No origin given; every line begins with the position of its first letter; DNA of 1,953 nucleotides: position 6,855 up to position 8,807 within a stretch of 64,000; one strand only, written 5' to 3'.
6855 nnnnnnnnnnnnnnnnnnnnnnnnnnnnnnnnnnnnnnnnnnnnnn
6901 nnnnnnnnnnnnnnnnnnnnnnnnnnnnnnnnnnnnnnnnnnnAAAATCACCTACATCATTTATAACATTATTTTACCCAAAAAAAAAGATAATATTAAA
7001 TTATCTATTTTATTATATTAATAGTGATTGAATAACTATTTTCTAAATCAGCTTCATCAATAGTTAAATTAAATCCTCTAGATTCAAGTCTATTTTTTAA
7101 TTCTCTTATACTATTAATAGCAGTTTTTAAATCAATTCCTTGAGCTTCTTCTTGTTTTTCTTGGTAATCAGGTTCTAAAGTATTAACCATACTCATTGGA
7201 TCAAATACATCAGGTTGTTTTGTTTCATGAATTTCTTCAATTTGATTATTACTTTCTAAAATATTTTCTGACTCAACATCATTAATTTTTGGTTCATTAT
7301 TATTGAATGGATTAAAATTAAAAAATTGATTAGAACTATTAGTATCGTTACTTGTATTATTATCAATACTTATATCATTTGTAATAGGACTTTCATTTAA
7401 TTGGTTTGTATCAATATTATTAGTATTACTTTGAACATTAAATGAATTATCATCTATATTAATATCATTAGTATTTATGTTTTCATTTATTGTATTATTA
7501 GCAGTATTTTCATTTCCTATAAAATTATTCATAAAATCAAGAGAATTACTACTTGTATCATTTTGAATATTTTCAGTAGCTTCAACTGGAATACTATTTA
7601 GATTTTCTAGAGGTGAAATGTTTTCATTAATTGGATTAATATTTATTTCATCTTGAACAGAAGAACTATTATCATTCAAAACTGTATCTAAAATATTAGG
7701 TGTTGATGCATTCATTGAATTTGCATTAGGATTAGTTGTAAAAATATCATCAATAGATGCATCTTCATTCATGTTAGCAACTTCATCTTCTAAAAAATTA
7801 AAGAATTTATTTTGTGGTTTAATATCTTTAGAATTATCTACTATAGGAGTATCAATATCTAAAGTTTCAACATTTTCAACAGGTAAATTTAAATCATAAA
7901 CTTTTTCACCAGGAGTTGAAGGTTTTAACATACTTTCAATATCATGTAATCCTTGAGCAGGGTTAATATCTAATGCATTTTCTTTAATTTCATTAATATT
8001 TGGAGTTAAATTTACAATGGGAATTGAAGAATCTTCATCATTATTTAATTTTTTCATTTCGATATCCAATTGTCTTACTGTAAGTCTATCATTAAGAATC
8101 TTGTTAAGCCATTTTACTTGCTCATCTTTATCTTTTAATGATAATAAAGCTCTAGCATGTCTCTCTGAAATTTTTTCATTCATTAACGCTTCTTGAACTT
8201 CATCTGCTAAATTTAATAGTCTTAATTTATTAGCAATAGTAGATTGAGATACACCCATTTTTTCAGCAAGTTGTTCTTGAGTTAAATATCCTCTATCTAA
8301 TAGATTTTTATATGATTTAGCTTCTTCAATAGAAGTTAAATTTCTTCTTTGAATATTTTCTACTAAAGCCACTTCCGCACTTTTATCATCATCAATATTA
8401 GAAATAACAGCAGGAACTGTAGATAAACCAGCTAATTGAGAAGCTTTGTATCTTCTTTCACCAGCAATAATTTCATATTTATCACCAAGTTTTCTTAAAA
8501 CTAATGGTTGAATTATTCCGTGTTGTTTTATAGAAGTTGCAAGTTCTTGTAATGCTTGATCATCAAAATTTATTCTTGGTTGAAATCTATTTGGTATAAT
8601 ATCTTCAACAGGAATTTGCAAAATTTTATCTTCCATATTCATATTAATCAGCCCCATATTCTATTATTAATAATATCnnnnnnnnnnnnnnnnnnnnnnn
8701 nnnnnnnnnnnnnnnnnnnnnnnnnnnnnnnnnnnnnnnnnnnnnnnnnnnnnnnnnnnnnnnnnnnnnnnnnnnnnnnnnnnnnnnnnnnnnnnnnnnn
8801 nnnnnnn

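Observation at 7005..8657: Single ParB/Noc-like protein with a ~300-residue N/D/S-rich disordered tail and no adjacent ParA/Soj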

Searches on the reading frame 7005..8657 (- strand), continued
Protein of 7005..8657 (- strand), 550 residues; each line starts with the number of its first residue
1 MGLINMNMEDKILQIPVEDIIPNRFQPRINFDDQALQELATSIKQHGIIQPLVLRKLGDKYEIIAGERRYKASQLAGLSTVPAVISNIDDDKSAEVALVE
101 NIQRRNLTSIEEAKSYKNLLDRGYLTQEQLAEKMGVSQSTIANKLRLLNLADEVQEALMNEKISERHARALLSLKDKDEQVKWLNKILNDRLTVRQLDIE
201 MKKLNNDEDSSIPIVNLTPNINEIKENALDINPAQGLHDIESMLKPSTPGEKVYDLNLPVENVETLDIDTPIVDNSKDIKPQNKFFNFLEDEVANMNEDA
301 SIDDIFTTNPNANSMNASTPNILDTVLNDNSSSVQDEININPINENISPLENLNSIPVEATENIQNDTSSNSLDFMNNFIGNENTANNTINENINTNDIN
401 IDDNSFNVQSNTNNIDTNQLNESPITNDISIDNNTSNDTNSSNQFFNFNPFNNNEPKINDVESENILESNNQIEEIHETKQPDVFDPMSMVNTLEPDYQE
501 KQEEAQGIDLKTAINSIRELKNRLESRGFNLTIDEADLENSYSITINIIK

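Call 11: find_encoding_contigs(protein=P0001, flank=10000, max_places=3)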
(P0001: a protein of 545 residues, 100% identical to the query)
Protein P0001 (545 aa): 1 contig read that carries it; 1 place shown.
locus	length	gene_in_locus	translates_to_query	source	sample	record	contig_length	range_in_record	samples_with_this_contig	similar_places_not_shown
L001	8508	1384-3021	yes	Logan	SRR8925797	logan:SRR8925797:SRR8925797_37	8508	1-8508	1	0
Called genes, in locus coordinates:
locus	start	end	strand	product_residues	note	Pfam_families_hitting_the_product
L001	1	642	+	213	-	?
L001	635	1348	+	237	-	PF13649:Methyltransf_25 (faint), PF02527:GidB, PF03848:TehB (weak), PF05175:MTS (weak), PF13847:Methyltransf_31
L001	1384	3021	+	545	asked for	PF02195:ParB_N, PF17762:HTH_ParB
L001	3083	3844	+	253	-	PF00106:adh_short, PF08659:KR, PF13561:adh_short_C2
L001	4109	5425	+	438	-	PF11638:DnaA_N, PF13173:AAA_14 (faint), PF07728:AAA_5 (faint), PF00308:Bac_DnaA, PF08299:Bac_DnaA_C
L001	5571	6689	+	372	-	PF00712:DNA_pol3_beta, PF02767:DNA_pol3_beta_2, PF02768:DNA_pol3_beta_3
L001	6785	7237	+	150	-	PF06338:ComK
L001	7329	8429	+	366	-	PF02463:SMC_N, PF13476:AAA_23, PF13304:AAA_21 (faint)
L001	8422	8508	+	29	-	?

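Call 16: find_related_loci(query=A1, collection=genome_contigs, flank=10000)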
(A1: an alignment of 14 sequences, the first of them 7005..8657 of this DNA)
Query A1 (550 aa) in genome_contigs; peptide patterns used: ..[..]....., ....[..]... (x = any residue, [..] = any of these).
599 stretches matched a pattern (row limit reached: there are more); 573 encode a relative of the query (tblastn E <= 1e-3); the best 80 are kept; 80 distinct loci.
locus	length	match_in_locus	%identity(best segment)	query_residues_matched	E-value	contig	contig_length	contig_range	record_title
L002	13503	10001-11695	49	2-548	6e-138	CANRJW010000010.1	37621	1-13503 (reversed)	MAG: uncultured Bacilli bacterium isolate Lapin-021__bin68 genome assembly, contig: Lapin-021__NODE_1264_length_37621_co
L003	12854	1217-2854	48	2-550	2e-137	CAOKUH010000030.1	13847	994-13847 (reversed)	MAG TPA_asm: uncultured Tenericutes bacterium isolate SRR15604608_bin.9_metawrap_v1.3_MAG genome assembly, contig: NODE.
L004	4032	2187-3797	48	2-548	3e-139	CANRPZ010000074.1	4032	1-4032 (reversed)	MAG: uncultured Bacilli bacterium isolate Lapin-017__bin52 genome assembly, contig: Lapin-017__NODE_20948_length_4032_co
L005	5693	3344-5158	45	2-548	9e-132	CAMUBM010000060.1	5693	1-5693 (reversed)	MAG TPA_asm: uncultured Tenericutes bacterium isolate SRR14038239_bin.83_metawrap_v1.3_MAG genome assembly, contig: NODE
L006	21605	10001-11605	44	2-550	8e-124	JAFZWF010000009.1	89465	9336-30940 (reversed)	MAG: Bacilli bacterium isolate RGIG8154 Water_buffalos_Rumen-3__c612820, whole genome shotgun sequence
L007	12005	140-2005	65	2-546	3e-119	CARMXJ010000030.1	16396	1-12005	MAG TPA_asm: uncultured Bacilli bacterium isolate MGBC128534 genome assembly, contig: MGBC128534.30, whole genome shotgu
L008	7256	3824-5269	44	6-550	6e-119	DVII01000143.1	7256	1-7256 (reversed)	MAG TPA_asm: Candidatus Coprovivens excrementavium isolate 3297 CHK115__C172254_L7256_ERR2241863, whole genome shotgun s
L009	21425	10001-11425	46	2-548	4e-118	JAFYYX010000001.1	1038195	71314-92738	MAG: Bacilli bacterium isolate RGIG7548 Water_buffalos_Omasum-1__c71, whole genome shotgun sequence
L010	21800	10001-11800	45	2-548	3e-131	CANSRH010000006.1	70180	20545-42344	MAG TPA_asm: uncultured Tenericutes bacterium isolate SRR15510228_bin.30_metawrap_v1.3_MAG genome assembly, contig: NODE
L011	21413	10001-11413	64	2-550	8e-117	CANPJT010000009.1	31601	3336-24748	MAG TPA_asm: uncultured Tenericutes bacterium isolate SRR15730548_bin.3_metawrap_v1.3_MAG genome assembly, contig: NODE.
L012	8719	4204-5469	64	2-548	2e-114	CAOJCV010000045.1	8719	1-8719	MAG TPA_asm: uncultured Tenericutes bacterium isolate SRR15604481_bin.54_metawrap_v1.3_MAG genome assembly, contig: NODE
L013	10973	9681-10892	63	2-548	1e-113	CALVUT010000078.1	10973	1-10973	MAG: uncultured Bacilli bacterium isolate E0_RM__bin3 genome assembly, contig: E0_RM__k127_277182, whole genome shotgun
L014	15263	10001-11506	44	2-550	4e-113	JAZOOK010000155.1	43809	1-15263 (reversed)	MAG: Candidatus Coprovivens sp. isolate T1900045629_YK20190323.MAGScoT_cleanbin_000017 SGB_8053_k141_2678408, whole geno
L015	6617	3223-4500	52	2-548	1e-112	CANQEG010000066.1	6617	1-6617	MAG: uncultured Bacilli bacterium isolate Lapin-007__bin30 genome assembly, contig: Lapin-007__NODE_5211_length_6617_cov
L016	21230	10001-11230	60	2-548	4e-112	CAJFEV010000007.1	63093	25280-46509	uncultured Bacilli bacterium isolate Chicken_13_mag_25 genome assembly, contig: MAGpy_11413_13_idba_bin_25_fascaffold_19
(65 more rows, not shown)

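Call 37: predict_structure(alignment_id=A2)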
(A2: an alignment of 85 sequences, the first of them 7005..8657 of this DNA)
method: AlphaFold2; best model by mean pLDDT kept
length: 550 residues; sequences in the alignment: 85
mean_pLDDT: 64.1   pTM: 0.37
mean pLDDT of the five models: 64.1, 62.9, 61.8, 61.6, 59.7
residues with pLDDT >= 90: 163; 70-90: 104; 50-70: 61; < 50: 222
segments of 3 or more residues with pLDDT < 50: 1-9, 249-255, 257-280, 292-301, 306-471
pLDDT, mean of each block of 10 residues (from residue 1): 40 89 81 92 89 87 90 92 79 77 86 92 87 92 95 96 94 94 96 93 72 63 74 58 57 44 39 38 54 46 44 32 31 33 36 35 34 34 31 34 38 34 31 33 37 33 36 53 65 81 86 92 93 90 90
secondary structure, 60 per line:
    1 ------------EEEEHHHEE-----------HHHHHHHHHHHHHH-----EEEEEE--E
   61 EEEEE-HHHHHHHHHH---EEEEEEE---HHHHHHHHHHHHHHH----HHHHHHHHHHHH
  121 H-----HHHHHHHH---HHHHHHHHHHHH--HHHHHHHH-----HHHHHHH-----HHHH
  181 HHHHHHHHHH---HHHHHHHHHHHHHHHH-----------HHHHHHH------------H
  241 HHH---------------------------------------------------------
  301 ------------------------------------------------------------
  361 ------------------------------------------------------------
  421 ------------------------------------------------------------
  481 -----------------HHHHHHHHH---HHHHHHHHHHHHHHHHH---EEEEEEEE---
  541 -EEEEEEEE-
elements in order: E13-16 H33-46 E52-57 E60-65 H67-76 E80-86 H90-104 H109-121 H127-134 H138-149 H152-159 H165-171 H177-190 H194-209 H221-227 H240-243 H498-506 H510-526 E530-537 E542-549

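Call 51: fold_search(model_id=the predicted structure, library=pdb)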
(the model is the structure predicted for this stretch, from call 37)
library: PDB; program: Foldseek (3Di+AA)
matches with E <= 10: 254; with E <= 0.001: 48
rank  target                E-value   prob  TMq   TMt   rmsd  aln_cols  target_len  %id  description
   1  7nfu_A                1.3e-20  1.00  0.23  0.52   9.0       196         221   54  Crystal structure of C-terminally truncated Geobacillus thermoleovorans nucleoid occlusion protein Noc (released 2021-02-17)
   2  7ol9_B                2.4e-20  1.00  0.19  0.50  16.8       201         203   50  Crystal structure of C-terminally truncated Bacillus subtilis nucleoid occlusion protein (Noc) complexed to the Noc-bi (released 2022-03-09)
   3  7ol9_A                2.7e-20  1.00  0.19  0.50  14.4       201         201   50  Crystal structure of C-terminally truncated Bacillus subtilis nucleoid occlusion protein (Noc) complexed to the Noc-bi (released 2022-03-09)
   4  7nfu_B                5.7e-20  1.00  0.23  0.55   8.4       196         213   54  Crystal structure of C-terminally truncated Geobacillus thermoleovorans nucleoid occlusion protein Noc (released 2021-02-17)
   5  7ng0                  2.6e-19  1.00  0.18  0.49  15.8       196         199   53  Crystal structure of N- and C-terminally truncated Geobacillus thermoleovorans nucleoid occlusion protein Noc (released 2021-02-17)
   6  7bnk_A                1.9e-18  1.00  0.18  0.49  16.0       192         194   43  Crystal structure of ParB from Myxococcus xanthus bound to CDP and Monothiophosphate (released 2021-09-08)
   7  6sdk_B                3.4e-18  1.00  0.18  0.48  16.0       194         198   45  Crystal structure of bacterial ParB dimer bound to CDP (released 2019-10-23)
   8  7bnr_A                4.6e-18  1.00  0.18  0.48  15.8       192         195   43  Crystal structure of a ParB Q52A mutant from Myxococcus xanthus bound to CTPyS (released 2021-09-08)
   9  7o0n_A                4.6e-18  1.00  0.18  0.49  15.9       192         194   43  Crystal structure of a ParB E93A mutant from Myxococcus xanthus bound to CDP and monothiophosphate (released 2021-09-15)
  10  6sdk_A                4.9e-18  1.00  0.18  0.48  16.0       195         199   45  Crystal structure of bacterial ParB dimer bound to CDP (released 2019-10-23)
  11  7bnk_B                7.8e-18  1.00  0.17  0.47  16.0       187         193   44  Crystal structure of ParB from Myxococcus xanthus bound to CDP and Monothiophosphate (released 2021-09-08)
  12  7bnr_B                1.4e-17  1.00  0.18  0.48  16.0       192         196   43  Crystal structure of a ParB Q52A mutant from Myxococcus xanthus bound to CTPyS (released 2021-09-08)
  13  1vz0_A                9.0e-17  1.00  0.21  0.59  14.2       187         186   47  Chromosome segregation protein Spo0J from Thermus thermophilus (released 2004-07-19)
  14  1vz0_F                2.0e-16  1.00  0.21  0.59  14.2       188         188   47  Chromosome segregation protein Spo0J from Thermus thermophilus (released 2004-07-19)
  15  1vz0_E                2.2e-16  1.00  0.22  0.59  14.0       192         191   46  Chromosome segregation protein Spo0J from Thermus thermophilus (released 2004-07-19)
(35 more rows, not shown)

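Call 73: predict_structure(alignment_id=A4)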
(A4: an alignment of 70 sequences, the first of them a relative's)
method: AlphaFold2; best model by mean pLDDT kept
length: 398 residues; sequences in the alignment: 70
mean_pLDDT: 74.5   pTM: 0.39
mean pLDDT of the five models: 74.5, 73.3, 73.3, 73.2, 71.9
residues with pLDDT >= 90: 143; 70-90: 124; 50-70: 47; < 50: 84
segments of 3 or more residues with pLDDT < 50: 203-205, 243-262, 266-321
pLDDT, mean of each block of 10 residues (from residue 1): 77 84 85 92 88 88 92 87 67 81 91 85 90 93 95 93 93 94 93 81 53 76 75 66 45 44 46 42 38 38 38 40 51 69 76 79 91 92 87 89
secondary structure, 60 per line:
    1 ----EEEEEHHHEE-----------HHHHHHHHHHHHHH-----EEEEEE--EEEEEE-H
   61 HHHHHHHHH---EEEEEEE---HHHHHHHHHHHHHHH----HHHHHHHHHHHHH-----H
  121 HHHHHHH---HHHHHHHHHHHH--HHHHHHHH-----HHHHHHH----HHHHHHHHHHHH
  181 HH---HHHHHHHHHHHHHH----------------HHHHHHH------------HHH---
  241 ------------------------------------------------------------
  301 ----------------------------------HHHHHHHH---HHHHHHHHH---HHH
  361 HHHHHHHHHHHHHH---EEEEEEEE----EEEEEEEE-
elements in order: E5-9 H26-39 E45-50 E53-58 H60-69 E73-79 H83-97 H102-114 H120-127 H131-142 H145-152 H158-164 H169-182 H186-199 H216-222 H335-342 H346-354 H358-374 E378-385 E390-397

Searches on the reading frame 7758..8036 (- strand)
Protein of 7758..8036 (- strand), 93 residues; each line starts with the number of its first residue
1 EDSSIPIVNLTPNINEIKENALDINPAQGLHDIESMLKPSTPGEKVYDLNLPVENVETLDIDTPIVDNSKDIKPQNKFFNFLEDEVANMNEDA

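Call 56: search_protein_representatives(alignment_id=A3)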
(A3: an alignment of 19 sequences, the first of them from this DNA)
Query: 19 sequences, 79 profile positions. Proteins with E-value up to 0.001 (for the whole library): 50; up to 1e-10: 18; up to 1e-30: 0. The best 50 are listed.
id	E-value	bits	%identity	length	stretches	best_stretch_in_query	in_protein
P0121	2.3e-26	108.0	-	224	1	1-78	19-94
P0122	1.4e-23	99.1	-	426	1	1-77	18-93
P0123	4.5e-21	91.0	-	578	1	1-77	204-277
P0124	8.3e-21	90.2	-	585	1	1-77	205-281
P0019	1.6e-20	89.3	-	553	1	1-78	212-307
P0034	2.4e-19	85.5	-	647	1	1-77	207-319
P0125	1.6e-14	70.1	-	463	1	2-78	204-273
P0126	5.8e-13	65.1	-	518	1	1-79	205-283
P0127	7.7e-13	64.7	-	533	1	1-79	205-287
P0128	1.2e-12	64.0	-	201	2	5-78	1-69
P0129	1.5e-12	63.7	-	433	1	1-78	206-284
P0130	1.6e-12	63.7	-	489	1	1-78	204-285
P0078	1.8e-12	63.5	-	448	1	2-78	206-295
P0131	2.8e-12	62.9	-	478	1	10-78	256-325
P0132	2.6e-11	59.8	-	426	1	3-77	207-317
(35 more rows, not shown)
